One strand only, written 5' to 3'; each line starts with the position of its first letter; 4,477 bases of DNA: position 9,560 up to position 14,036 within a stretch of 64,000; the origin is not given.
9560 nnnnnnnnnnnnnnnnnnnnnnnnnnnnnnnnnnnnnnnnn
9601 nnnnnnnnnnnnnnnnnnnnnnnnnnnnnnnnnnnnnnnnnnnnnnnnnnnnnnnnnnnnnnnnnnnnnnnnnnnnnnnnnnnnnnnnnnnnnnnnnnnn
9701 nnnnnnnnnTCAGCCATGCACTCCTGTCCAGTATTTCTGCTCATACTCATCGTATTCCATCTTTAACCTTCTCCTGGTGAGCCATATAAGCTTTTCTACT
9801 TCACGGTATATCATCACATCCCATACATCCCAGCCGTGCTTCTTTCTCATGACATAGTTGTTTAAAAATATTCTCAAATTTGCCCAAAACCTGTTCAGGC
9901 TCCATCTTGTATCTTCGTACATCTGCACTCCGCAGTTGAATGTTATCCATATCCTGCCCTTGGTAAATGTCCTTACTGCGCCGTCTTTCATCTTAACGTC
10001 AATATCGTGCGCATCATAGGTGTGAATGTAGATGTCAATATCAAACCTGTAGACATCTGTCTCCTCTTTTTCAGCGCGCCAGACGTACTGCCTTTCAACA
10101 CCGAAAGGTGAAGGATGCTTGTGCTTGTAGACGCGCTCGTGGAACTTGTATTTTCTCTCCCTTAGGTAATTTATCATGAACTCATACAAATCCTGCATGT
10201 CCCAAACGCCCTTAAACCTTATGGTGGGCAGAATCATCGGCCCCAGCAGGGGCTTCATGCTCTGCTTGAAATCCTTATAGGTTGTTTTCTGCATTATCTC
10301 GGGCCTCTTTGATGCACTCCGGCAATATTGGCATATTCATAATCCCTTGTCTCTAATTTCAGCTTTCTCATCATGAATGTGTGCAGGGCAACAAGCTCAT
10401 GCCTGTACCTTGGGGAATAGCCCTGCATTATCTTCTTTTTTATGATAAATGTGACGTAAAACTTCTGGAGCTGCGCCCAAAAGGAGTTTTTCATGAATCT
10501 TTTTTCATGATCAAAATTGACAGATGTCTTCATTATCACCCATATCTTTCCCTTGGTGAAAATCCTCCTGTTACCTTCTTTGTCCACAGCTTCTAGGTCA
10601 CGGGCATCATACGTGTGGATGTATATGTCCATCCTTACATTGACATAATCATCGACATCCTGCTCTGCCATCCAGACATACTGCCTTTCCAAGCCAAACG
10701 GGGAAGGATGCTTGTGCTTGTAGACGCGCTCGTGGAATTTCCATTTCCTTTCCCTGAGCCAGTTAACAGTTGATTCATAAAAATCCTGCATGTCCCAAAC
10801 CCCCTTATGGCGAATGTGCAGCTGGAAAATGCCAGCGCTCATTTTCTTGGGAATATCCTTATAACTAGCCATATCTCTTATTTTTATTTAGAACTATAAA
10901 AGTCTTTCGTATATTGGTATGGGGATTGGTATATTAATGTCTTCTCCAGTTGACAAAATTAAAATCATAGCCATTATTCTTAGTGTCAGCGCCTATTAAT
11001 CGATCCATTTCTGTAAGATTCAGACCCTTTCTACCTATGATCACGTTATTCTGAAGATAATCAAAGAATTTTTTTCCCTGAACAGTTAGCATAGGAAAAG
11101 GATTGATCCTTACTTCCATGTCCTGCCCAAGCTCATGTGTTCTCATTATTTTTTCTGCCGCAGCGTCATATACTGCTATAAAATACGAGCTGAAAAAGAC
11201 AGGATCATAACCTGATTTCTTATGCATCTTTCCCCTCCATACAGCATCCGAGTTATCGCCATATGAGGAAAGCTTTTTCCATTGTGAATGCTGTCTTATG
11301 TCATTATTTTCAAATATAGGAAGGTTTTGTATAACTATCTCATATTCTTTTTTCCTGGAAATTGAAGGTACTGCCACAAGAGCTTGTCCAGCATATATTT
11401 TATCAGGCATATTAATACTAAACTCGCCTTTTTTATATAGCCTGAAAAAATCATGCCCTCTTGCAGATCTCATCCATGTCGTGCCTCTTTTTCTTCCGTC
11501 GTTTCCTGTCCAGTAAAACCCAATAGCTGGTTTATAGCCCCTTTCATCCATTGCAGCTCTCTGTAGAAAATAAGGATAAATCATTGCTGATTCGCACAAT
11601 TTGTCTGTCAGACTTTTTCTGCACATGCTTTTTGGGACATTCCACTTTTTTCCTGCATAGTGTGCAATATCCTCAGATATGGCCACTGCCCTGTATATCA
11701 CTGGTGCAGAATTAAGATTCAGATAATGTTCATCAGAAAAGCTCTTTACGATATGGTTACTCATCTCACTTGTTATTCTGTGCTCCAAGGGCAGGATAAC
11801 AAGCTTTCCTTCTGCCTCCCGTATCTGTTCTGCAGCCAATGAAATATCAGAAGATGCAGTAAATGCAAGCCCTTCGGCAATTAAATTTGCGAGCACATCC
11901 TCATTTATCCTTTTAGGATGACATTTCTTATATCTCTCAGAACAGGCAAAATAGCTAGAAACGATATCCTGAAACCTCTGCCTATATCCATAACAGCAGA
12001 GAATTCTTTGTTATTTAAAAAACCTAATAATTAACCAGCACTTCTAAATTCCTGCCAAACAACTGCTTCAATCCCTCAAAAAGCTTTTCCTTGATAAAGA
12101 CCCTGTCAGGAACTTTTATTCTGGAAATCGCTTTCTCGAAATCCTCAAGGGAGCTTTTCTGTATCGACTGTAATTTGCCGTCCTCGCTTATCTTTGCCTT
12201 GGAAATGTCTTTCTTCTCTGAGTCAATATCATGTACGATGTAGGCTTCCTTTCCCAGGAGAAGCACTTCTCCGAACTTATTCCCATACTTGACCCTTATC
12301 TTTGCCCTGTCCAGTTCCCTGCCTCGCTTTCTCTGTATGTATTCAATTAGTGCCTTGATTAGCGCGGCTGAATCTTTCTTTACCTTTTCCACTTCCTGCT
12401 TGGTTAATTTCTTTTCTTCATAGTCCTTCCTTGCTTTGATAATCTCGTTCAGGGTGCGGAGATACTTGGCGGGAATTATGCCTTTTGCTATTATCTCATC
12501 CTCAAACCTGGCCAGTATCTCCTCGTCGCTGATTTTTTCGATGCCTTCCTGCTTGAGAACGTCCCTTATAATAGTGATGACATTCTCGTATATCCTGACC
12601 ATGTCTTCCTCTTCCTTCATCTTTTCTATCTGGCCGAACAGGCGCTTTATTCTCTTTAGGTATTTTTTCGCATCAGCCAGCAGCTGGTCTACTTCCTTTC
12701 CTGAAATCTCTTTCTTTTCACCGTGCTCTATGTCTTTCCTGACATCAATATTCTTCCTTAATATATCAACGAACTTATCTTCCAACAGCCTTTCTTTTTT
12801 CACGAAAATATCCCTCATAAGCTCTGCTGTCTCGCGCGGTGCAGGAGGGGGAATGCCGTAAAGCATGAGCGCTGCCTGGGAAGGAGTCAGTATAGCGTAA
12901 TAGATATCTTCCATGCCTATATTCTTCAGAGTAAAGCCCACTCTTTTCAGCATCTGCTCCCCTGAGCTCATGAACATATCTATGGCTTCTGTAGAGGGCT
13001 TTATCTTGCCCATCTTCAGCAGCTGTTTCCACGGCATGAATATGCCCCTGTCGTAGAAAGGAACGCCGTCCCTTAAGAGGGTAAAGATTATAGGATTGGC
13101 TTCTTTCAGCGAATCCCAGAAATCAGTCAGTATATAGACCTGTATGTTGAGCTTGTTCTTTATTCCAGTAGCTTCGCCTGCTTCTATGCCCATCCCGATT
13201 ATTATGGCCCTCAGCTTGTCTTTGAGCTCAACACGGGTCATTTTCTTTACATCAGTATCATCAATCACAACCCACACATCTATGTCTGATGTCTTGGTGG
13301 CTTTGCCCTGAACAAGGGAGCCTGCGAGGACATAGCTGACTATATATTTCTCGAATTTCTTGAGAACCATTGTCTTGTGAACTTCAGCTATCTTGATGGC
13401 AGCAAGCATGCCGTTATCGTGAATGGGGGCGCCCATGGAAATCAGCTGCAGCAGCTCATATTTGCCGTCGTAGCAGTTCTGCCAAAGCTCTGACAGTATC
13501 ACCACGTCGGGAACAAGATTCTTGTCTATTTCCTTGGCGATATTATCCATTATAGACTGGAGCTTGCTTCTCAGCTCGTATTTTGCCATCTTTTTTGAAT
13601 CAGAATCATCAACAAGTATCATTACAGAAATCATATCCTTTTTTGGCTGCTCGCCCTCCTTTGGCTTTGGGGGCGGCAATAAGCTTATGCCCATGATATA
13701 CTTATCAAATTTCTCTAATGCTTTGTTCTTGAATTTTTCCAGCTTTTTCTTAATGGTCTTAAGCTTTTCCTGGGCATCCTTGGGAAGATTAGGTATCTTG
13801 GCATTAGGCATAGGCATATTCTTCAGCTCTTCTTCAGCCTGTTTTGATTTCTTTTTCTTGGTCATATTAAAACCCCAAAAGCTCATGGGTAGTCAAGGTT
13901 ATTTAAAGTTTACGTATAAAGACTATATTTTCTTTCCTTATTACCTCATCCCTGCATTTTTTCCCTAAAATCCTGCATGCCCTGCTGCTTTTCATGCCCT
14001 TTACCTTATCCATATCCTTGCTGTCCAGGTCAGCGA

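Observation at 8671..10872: Translationally coupled array of four distantly paralogous small proteins of unknown function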

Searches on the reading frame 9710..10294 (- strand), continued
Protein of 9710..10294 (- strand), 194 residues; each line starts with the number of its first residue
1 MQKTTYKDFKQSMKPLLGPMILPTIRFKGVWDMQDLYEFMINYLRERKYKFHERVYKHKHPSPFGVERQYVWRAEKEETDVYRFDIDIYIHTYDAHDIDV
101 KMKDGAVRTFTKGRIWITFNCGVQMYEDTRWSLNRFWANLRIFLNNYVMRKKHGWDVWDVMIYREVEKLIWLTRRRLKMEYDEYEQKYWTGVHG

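Call 74: find_encoding_contigs(protein=P0426, flank=7000, max_places=2)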
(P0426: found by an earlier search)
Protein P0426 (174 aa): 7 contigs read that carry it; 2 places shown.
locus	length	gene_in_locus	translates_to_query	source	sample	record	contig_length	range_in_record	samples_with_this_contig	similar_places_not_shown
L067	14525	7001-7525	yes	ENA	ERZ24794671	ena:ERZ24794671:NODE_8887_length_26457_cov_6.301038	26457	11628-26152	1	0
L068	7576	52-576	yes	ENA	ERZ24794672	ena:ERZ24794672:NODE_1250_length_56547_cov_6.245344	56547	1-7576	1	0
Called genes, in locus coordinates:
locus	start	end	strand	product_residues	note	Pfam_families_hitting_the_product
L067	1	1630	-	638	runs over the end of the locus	PF01261:AP_endonuc_2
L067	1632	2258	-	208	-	-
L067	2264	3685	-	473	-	-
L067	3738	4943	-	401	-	PF01926:MMR_HSR1, PF02421:FeoB_N (weak), PF08438:YGR210-like_G4, PF02824:TGS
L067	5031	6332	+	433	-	PF01409:tRNA-synt_2d (faint), PF13393:tRNA-synt_His, PF03129:HGTP_anticodon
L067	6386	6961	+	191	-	-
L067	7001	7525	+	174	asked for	-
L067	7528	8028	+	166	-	-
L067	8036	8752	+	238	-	PF03692:CxxCxxCC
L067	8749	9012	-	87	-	PF01985:CRS1_YhbY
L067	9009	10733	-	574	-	PF00999:Na_H_Exchanger, PF02254:TrkA_N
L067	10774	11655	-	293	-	PF01256:Carb_kinase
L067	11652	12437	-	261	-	PF05833:NFACT_N, PF05670:NFACT-R_1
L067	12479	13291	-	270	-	PF06745:ATPase, PF23442:DUF7125 (faint)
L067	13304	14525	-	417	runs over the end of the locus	PF15907:Itfg2 (faint), PF07774:EMC1_C (faint), PF13517:FG-GAP_3 (faint), PF14783:BBS2_Mid (faint), PF25292:Beta-prop_CGLA, PF13360:PQQ_2, PF13570:Beta-prop_ACSF4, PF25292:Beta-prop_CGLA, +2 more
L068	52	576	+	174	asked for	-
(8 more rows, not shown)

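Call 86: find_related_loci(query=A1, collection=viral_contigs, flank=5000)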
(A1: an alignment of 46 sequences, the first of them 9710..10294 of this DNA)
Query A1 (194 aa) in viral_contigs; peptide patterns used: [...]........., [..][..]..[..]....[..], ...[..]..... (x = any residue, [..] = any of these).
52 stretches matched a pattern, but none encodes a relative of the query by tblastn (E <= 1e-3).

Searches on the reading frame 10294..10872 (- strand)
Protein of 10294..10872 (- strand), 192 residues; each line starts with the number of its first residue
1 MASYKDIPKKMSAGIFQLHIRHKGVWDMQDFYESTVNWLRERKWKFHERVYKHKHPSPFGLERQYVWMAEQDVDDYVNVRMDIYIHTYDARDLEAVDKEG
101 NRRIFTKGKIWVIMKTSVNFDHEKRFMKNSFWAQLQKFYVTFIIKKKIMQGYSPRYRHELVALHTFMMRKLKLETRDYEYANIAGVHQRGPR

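Call 3: search_protein_families(library=pfam, proteins=[window:10294-10872:-], max_evalue=1)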
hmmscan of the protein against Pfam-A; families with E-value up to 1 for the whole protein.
window:10294-10872:- (192 aa): 1 family
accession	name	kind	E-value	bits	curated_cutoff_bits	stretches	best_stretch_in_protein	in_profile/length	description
PF07887.16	Calmodulin_bind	-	0.065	13.8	25.5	0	97-146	78-127/147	Calmodulin binding protein-like N-terminal domain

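Call 4: search_protein_families(library=ncbifam, proteins=[window:10294-10872:-], max_evalue=1)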
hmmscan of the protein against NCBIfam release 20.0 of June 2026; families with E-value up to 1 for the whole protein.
window:10294-10872:- (192 aa): 1 family
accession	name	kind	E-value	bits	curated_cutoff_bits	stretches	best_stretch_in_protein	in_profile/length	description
NF040692.1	recomb_assoc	equivalog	0.11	12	40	1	145-186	4-45/207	gamma-mobile-trio protein GmtX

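Call 49: search_protein_families(library=padloc, proteins=[window:10294-10872:-], max_evalue=0.1)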
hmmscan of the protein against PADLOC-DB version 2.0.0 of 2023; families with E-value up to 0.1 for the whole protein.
window:10294-10872:- (192 aa): 0 families

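Call 50: search_protein_families(library=phrogs, proteins=[window:10294-10872:-], max_evalue=0.1)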
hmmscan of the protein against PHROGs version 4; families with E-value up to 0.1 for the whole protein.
window:10294-10872:- (192 aa): 0 families

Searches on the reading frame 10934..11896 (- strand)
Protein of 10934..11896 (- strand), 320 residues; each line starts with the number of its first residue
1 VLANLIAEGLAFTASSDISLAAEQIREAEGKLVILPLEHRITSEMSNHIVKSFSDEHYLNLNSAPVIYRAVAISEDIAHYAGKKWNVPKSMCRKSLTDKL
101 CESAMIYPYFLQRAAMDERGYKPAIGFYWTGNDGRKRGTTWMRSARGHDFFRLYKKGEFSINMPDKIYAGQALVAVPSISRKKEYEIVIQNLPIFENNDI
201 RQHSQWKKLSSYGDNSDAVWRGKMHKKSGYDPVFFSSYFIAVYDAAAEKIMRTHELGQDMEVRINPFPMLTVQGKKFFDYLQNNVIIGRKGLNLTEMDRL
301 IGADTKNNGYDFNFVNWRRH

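Call 3: search_protein_families(library=pfam, proteins=[window:10934-11896:-], max_evalue=1)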
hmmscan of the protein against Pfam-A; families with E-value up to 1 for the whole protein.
window:10934-11896:- (320 aa): 0 families

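Call 4: search_protein_families(library=ncbifam, proteins=[window:10934-11896:-], max_evalue=1)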
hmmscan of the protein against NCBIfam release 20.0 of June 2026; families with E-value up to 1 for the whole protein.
window:10934-11896:- (320 aa): 0 families

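Call 49: search_protein_families(library=padloc, proteins=[window:10934-11896:-], max_evalue=0.1)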
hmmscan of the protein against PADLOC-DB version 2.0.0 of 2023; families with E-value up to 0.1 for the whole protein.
window:10934-11896:- (320 aa): 0 families

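Call 50: search_protein_families(library=phrogs, proteins=[window:10934-11896:-], max_evalue=0.1)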
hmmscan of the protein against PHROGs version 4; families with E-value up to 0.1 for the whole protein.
window:10934-11896:- (320 aa): 0 families

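Call 67: search_solved_structures(query=window:10934-11896:-, max_evalue=1)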
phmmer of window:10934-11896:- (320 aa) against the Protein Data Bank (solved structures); distinct sequences matched with E-value up to 1: 2.
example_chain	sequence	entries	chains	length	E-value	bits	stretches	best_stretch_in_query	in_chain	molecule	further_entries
5i9g_C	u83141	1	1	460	0.3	13.5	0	88-135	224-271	pentatricopeptide repeat protein dPPR-U8C2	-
6uy8_A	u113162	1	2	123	0.88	12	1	184-242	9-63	SH3 and cysteine-rich domain-containing protein 3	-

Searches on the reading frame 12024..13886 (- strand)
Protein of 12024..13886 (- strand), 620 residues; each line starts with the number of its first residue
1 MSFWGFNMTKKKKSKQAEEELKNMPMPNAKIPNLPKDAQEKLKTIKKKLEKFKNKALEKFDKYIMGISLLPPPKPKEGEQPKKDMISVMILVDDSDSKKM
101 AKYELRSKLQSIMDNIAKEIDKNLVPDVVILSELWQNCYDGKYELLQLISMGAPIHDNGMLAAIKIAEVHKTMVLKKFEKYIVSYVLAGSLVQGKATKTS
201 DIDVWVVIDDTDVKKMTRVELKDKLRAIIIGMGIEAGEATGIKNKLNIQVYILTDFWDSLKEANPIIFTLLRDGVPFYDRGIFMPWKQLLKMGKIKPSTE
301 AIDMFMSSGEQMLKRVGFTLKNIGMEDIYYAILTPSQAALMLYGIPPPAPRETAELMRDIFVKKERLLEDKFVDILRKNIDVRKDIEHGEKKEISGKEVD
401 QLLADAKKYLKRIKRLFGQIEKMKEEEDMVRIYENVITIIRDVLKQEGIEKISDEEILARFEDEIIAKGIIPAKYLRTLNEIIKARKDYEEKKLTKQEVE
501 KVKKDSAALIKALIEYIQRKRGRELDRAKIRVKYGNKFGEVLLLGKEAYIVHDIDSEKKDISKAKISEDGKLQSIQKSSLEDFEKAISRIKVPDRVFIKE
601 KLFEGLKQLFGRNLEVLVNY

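Call 3: search_protein_families(library=pfam, proteins=[window:12024-13886:-], max_evalue=1)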
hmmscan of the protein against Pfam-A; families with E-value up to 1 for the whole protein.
window:12024-13886:- (620 aa): 9 families
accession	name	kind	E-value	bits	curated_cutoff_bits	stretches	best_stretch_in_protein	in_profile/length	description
PF01909.29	NTP_transf_2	-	1.5e-05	25.8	21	1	177-223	10-59/93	Nucleotidyltransferase domain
PF18765.7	Polbeta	-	2.5e-05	24.8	26.9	1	179-228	8-58/93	Polymerase beta, Nucleotidyltransferase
PF12633.13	Adenyl_cycl_N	-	0.0021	18.5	27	1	179-228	89-137/199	Adenylate cyclase NT domain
PF21024.2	Peptidase_A3B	-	0.029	15.6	28.2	0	109-148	31-70/95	Peptidase A3B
PF22600.2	MTPAP-like_central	-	0.056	14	27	1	173-216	32-73/139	Poly(A) RNA polymerase, mitochondrial-like, central palm domain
PF09804.14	DENND11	-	0.08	12.9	27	1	65-137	53-120/283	DENN domain-containing protein 11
PF04433.23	SWIRM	-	0.11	13.2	28.6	1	450-518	5-77/84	SWIRM domain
PF18726.6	HEPN_SAV_6107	-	0.25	12.4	27.2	1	381-413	65-97/98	SAV_6107-like HEPN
PF18008.6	Bac_RepA_C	-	0.33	11.9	25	0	10-66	30-84/95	Replication initiator protein A C-terminal domain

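Call 4: search_protein_families(library=ncbifam, proteins=[window:12024-13886:-], max_evalue=1)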
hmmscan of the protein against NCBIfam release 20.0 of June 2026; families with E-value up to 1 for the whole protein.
window:12024-13886:- (620 aa): 4 families
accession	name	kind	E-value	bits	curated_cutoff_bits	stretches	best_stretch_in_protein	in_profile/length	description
NF047752.1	MntA_antitoxin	equivalog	8.5e-05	22.4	60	1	182-228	7-52/106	type VII toxin-antitoxin system MntA family adenylyltransferase antitoxin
NF012212.1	ANT_9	subfamily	0.00095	18.5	340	1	172-229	11-67/249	aminoglycoside nucleotidyltransferase ANT(9)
NF006981.0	PRK09450.2-1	equivalog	0.0052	15.3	802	1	169-228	100-159/638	class I adenylate cyclase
NF028535.0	ANT_4p_II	subfamily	0.16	11.2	350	1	182-216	19-53/251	ANT(4')-II family aminoglycoside nucleotidyltransferase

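Call 22: search_solved_structures(query=window:12024-13886:-, max_evalue=1)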
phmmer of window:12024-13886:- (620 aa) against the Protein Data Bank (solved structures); distinct sequences matched with E-value up to 1: 3.
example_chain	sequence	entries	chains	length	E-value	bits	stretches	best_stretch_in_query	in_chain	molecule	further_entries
2hsb_A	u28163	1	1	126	0.084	15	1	327-415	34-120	Hypothetical UPF0332 protein AF0298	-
3siu_B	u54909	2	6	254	0.9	11.6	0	397-463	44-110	U4/U6 small nuclear ribonucleoprotein Prp31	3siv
2ozb_B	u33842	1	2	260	0.92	11.5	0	397-463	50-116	U4/U6 small nuclear ribonucleoprotein Prp31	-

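Call 28: find_homologous_proteins(query=window:12024-13886:-, max_evalue=0.001)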
Query window:12024-13886:- (620 aa): 3344 proteins with E <= 0.001 among 8000 candidates; the best 120 are listed.
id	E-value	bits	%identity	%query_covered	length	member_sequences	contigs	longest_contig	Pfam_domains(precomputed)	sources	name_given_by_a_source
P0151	0.0e+0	1327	100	100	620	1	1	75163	PF18765.8,PF01909.30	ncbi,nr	ncbi:hypothetical protein GF323_02505 [Candidatus Woesearchaeota archaeon]|nr:hypothetical protein [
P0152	0.0e+0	1128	84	98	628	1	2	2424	-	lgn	-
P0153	0.0e+0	1097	82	97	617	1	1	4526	-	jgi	jgi:uncharacterized protein (UPF0332 family)/predicted nucleotidyltransferase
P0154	0.0e+0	1079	82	98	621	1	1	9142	-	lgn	-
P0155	0.0e+0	1079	80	97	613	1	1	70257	-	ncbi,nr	ncbi:hypothetical protein GOV09_05325 [Candidatus Woesearchaeota archaeon]|nr:hypothetical protein [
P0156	0.0e+0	1076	81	98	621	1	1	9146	-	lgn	-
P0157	0.0e+0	1063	79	99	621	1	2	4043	-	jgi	-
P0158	0.0e+0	1055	80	98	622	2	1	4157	-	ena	-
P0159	0.0e+0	1054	79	97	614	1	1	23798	-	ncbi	-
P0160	0.0e+0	1041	77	98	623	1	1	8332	-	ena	-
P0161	0.0e+0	1040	77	98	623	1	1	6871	-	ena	-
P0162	0.0e+0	1038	77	99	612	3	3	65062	-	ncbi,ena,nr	ncbi:nucleotidyltransferase domain-containing protein [Candidatus Woesearchaeota archaeon]|nr:nucleo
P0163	0.0e+0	1038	77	98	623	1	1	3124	-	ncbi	-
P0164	5.3e-298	1008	76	98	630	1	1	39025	PF18765.8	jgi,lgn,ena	-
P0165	1.6e-295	1000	75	97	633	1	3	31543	-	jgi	-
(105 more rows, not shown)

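Call 43: predict_structure(alignment_id=A3)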
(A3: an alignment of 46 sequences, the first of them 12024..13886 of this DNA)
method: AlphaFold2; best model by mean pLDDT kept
length: 620 residues; sequences in the alignment: 46
mean_pLDDT: 74.8   pTM: 0.53
mean pLDDT of the five models: 74.8, 72.1, 71.8, 69.7, 68.8
residues with pLDDT >= 90: 58; 70-90: 389; 50-70: 128; < 50: 45
segments of 3 or more residues with pLDDT < 50: 1-32, 293-295, 522-525, 593-595
pLDDT, mean of each block of 10 residues (from residue 1): 28 39 36 66 83 88 85 71 83 76 85 93 90 72 74 73 83 84 74 62 79 66 83 85 79 70 58 59 59 55 74 75 70 84 74 90 94 93 77 77 91 89 74 82 79 73 82 84 78 71 81 72 55 82 81 80 81 82 72 54 80 65
secondary structure, 60 per line:
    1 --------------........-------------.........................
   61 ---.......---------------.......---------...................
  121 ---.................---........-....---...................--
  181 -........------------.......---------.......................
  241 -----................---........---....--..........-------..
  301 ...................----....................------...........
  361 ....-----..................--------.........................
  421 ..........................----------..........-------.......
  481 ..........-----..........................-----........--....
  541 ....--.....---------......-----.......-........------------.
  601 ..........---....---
elements in order: H15-22 H36-60 E64-70 E86-92 H102-120 E124-130 H131-140 H144-151 E153-156 H160-178 E182-189 E202-208 H218-240 E246-252 H253-261 H265-272 E276-279 E282-285 H286-291 H299-319 H324-343 H350-364 H370-387 H396-446 H457-466 H474-490 H496-521 E527-534 E537-544 E547-551 E561-566 E572-578 H580-587 H600-610 E614-617

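Call 49: search_protein_families(library=padloc, proteins=[window:12024-13886:-], max_evalue=0.1)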
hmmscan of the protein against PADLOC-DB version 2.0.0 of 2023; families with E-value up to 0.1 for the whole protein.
window:12024-13886:- (620 aa): 7 families
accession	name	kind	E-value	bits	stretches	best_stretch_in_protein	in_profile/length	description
PDLC04903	PDC-S09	-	2.1e-05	22.8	1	166-220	10-63/108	-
PDLC04906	PDC-S09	-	2.6e-05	22.5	1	166-228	10-70/98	-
PDLC04902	PDC-S09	-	5.9e-05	21.3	1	169-250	7-88/97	-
PDLC04904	PDC-S09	-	5.9e-05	21.2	1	170-229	12-71/104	-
PDLC04368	PDC-M05A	-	0.00063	17.6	1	174-217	99-142/201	-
PDLC04778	PDC-M70A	-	0.00095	16.6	1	163-228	30-91/355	-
PDLC04907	PDC-S09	-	0.014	13.5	1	182-234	27-80/114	-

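Call 50: search_protein_families(library=phrogs, proteins=[window:12024-13886:-], max_evalue=0.1)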
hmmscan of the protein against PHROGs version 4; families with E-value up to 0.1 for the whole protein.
window:12024-13886:- (620 aa): 2 families
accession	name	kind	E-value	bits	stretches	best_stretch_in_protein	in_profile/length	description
phrog_3134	-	unknown function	0.0036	18.5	1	473-560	37-120/133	-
phrog_388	-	DNA, RNA and nucleotide metabolism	0.009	16.1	1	178-271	34-115/351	nucleotidyltransferase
